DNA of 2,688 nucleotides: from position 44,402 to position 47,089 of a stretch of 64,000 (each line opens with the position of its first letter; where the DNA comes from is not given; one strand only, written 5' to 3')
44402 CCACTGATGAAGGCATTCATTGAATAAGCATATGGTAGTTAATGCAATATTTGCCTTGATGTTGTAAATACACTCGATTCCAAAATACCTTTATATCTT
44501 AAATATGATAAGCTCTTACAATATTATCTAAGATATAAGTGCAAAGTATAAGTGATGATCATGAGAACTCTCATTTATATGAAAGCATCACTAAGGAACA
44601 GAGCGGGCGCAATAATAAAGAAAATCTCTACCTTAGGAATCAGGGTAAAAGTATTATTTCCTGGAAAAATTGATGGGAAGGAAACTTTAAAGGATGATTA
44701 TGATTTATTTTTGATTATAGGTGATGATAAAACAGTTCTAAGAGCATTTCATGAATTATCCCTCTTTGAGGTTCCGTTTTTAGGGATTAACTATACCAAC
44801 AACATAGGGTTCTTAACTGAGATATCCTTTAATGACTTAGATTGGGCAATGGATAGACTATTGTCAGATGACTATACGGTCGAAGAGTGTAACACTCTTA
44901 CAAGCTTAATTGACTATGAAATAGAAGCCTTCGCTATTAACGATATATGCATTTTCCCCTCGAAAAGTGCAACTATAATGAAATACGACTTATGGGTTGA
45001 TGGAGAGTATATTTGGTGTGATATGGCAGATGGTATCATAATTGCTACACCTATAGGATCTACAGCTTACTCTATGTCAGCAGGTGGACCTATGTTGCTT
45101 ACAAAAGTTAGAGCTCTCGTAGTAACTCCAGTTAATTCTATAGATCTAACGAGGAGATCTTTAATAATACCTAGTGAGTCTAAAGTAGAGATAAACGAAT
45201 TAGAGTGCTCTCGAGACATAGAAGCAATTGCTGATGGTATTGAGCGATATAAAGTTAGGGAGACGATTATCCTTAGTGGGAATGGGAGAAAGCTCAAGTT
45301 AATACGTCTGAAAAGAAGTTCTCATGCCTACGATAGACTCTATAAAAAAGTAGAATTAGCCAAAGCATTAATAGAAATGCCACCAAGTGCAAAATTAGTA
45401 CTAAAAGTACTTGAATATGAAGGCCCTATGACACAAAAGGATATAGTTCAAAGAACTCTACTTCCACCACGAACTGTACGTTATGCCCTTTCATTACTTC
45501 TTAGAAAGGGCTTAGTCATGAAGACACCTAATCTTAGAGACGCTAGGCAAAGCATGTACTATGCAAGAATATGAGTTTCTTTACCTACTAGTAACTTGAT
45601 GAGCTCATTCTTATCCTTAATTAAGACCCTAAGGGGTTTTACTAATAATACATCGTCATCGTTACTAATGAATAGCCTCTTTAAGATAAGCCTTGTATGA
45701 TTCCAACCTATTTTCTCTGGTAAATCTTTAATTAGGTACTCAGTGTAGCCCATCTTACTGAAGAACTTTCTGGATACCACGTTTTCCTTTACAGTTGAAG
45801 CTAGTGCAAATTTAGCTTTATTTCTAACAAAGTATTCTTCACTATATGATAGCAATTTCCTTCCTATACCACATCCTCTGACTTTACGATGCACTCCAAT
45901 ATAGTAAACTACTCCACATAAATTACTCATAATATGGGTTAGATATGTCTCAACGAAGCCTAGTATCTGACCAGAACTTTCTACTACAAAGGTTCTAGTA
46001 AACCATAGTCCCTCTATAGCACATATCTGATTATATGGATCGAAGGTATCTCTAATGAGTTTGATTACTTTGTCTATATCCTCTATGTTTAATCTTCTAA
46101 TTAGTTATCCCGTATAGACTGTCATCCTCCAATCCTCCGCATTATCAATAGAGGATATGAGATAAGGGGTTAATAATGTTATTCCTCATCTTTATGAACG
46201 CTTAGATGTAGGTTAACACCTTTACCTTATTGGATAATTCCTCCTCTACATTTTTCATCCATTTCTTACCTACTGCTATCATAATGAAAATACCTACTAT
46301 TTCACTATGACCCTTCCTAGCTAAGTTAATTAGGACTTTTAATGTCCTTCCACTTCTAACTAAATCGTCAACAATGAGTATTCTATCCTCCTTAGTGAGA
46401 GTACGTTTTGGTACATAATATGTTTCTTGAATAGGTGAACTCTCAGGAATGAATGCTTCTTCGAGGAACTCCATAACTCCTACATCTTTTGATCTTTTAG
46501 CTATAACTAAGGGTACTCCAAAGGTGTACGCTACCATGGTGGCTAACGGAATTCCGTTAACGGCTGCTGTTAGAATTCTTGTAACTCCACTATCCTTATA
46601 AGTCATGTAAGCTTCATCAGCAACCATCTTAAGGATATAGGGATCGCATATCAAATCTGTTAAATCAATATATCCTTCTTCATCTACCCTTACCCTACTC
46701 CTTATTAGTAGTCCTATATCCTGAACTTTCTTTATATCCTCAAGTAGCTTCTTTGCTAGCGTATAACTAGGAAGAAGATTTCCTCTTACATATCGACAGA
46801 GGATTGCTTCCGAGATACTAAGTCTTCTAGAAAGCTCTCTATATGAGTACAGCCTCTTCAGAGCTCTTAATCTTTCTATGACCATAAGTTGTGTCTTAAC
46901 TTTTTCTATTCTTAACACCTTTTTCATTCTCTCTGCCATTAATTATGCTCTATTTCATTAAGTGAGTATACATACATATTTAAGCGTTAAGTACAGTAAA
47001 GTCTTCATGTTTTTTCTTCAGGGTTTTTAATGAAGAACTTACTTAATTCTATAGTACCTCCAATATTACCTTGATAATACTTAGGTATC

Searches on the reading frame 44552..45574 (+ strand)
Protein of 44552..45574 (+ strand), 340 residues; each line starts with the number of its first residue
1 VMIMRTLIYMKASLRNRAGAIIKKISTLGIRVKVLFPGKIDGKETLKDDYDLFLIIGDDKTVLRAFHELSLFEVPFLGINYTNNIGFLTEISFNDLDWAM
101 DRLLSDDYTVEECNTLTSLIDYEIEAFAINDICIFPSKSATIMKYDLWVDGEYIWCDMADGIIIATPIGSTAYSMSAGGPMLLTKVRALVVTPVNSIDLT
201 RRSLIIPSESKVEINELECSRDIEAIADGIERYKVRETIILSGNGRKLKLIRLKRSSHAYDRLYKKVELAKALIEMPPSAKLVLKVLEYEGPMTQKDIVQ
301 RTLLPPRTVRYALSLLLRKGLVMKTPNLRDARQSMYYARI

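Call 4: search_protein_families(library=pfam, proteins=[window:44552-45574:+], max_evalue=0.01)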
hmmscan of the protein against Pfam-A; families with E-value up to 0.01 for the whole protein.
window:44552-45574:+ (340 aa): 6 families
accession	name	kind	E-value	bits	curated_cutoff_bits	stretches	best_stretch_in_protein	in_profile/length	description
PF20143.4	NAD_kinase_C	-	8.7e-24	84.1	23.7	1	130-236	2-107/126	ATP-NAD kinase C-terminal domain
PF01513.26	NAD_kinase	-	8.9e-09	36.2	25.5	1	43-108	66-130/130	ATP-NAD kinase N-terminal domain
PF12802.13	MarR_2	-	1.4e-07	32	27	1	276-333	3-61/61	MarR family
PF01047.28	MarR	-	4e-05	23.9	24.6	1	282-333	7-58/59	MarR family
PF13412.12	HTH_24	-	0.00028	20.8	21.9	1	282-322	7-47/48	Winged helix-turn-helix DNA-binding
PF08221.17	HTH_9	-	0.0061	17.1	23.4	0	283-322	18-57/62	RNA polymerase III subunit RPC82 helix-turn-helix domain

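Call 5: search_protein_families(library=ncbifam, proteins=[window:44552-45574:+], max_evalue=0.01)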
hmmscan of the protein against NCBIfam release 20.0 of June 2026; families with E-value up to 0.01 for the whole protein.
window:44552-45574:+ (340 aa): 19 families
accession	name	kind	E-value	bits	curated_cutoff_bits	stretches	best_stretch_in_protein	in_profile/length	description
NF002984.0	PRK03708.1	equivalog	2.1e-43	148.7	326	1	48-266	56-272/277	NAD(+) kinase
NF002255.0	PRK01185.1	subfamily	1.2e-39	136.1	304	1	41-267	44-265/271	NAD(+) kinase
NF002306.0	PRK01231.1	equivalog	1.5e-39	135.9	316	1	39-268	56-290/299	NAD(+) kinase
NF002521.0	PRK01911.1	equivalog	1.9e-38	132.6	309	1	43-258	58-276/292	NAD kinase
NF002892.0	PRK03372.1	equivalog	1.7e-37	129.4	299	1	42-270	62-295/312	NAD kinase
NF002731.0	PRK02645.1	equivalog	8.5e-37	127.2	312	1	47-278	55-301/305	NAD(+) kinase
NF002561.0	PRK02155.1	equivalog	4.3e-36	124.7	371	1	46-267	61-285/297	NAD kinase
NF010678.0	PRK14076.1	equivalog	6e-36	124.4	493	1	50-252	350-555/570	bifunctional NADP phosphatase/NAD kinase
NF002893.0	PRK03378.1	equivalog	3.1e-35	121.9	386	1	47-271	61-289/292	NAD(+) kinase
NF010677.0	PRK14075.1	equivalog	6e-33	114.5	260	1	7-254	5-238/257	NAD(+) kinase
NF010679.0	PRK14077.1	equivalog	7.9e-32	110.7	343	1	46-254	61-271/287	NAD(+) kinase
NF002579.0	PRK02231.1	equivalog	1.3e-31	110.1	459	1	48-266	69-293/301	NAD(+) kinase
NF002732.0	PRK02649.1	equivalog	8.5e-31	107.6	348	1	46-256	65-279/305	NAD(+) kinase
NF003391.0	PRK04539.1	equivalog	4.3e-29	101.6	470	1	43-215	62-237/296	inorganic polyphosphate/ATP-NAD kinase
NF003406.0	PRK04761.1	equivalog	5.9e-23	81.4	211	1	48-251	35-239/257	NAD kinase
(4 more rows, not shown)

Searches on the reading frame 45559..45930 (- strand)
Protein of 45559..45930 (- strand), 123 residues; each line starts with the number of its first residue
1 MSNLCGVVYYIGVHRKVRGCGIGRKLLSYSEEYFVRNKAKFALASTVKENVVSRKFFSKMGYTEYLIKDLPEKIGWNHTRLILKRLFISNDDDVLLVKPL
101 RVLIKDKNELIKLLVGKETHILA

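Call 63: search_protein_families(library=pfam, proteins=[window:45559-45930:-], max_evalue=0.001)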
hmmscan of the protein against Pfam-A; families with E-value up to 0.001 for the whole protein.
window:45559-45930:- (123 aa): 4 families
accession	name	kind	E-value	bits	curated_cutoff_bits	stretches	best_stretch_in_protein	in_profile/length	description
PF00583.31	Acetyltransf_1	-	2.8e-08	34.5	20.7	1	5-62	59-116/116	Acetyltransferase (GNAT) family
PF13508.13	Acetyltransf_7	-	2.9e-07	31.2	27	1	9-64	32-84/84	Acetyltransferase (GNAT) domain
PF13673.13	Acetyltransf_10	-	9.3e-07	29.3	23.6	1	8-65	54-110/128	Acetyltransferase (GNAT) domain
PF08445.16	FR47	-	0.00014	22.2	22.1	1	6-65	22-80/86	FR47-like protein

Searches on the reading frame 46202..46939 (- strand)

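Call 4: search_protein_families(library=pfam, proteins=[window:46202-46939:-], max_evalue=0.01)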
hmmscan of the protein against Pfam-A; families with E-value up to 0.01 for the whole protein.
window:46202-46939:- (245 aa): 1 family
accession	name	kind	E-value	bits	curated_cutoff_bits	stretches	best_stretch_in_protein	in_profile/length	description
PF00156.33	Pribosyltran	-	2.4e-11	43.6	26.3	1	117-230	28-133/158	Phosphoribosyl transferase domain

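Call 5: search_protein_families(library=ncbifam, proteins=[window:46202-46939:-], max_evalue=0.01)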
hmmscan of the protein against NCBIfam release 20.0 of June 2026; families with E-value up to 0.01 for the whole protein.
window:46202-46939:- (245 aa): 18 families
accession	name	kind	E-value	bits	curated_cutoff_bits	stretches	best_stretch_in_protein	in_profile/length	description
NF006328.0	PRK08558.1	equivalog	1.8e-74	250.3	184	1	10-243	3-235/238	adenine phosphoribosyltransferase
TIGR01743.1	purR_Bsub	equivalog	3.7e-24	85.2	258.7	1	64-233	74-243/268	pur operon repressor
TIGR01744.1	XPRTase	equivalog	4.5e-21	75.3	164.45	1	98-236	30-166/191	xanthine phosphoribosyltransferase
NF006671.0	PRK09219.1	equivalog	1.7e-20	73.3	177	1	98-224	30-157/192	xanthine phosphoribosyltransferase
NF040646.1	HPT_Archaea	equivalog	1.2e-13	51.1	200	1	98-243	34-172/184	hypoxanthine/guanine phosphoribosyltransferase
NF002635.0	PRK02304.1-4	subfamily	1.6e-12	47.3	146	1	98-241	34-170/188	adenine phosphoribosyltransferase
NF002636.0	PRK02304.1-5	equivalog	1.6e-11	44.1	125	1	90-225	26-158/176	adenine phosphoribosyltransferase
NF002632.0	PRK02304.1-1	equivalog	2.5e-10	40.4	243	1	91-218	29-153/183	adenine phosphoribosyltransferase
NF002634.0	PRK02304.1-3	equivalog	6.8e-10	38.9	170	1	90-222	27-156/182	adenine phosphoribosyltransferase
NF005592.0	PRK07322.1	subfamily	1.1e-09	37.9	143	1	83-225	18-161/180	adenine phosphoribosyltransferase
TIGR01090.1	apt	equivalog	1.3e-09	38.3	185.85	1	91-225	19-150/169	adenine phosphoribosyltransferase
NF002620.0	PRK02277.1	subfamily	2.3e-08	33.9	115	1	104-231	74-186/201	orotate phosphoribosyltransferase-like protein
NF009211.0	PRK12560.1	equivalog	5.3e-08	32.9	188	1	91-241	26-172/187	adenine phosphoribosyltransferase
NF002633.0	PRK02304.1-2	equivalog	9.2e-07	28.8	224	1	90-223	20-150/172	adenine phosphoribosyltransferase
TIGR00336.1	pyrE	equivalog_domain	1e-06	28.6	106.8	0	90-155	25-97/173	orotate phosphoribosyltransferase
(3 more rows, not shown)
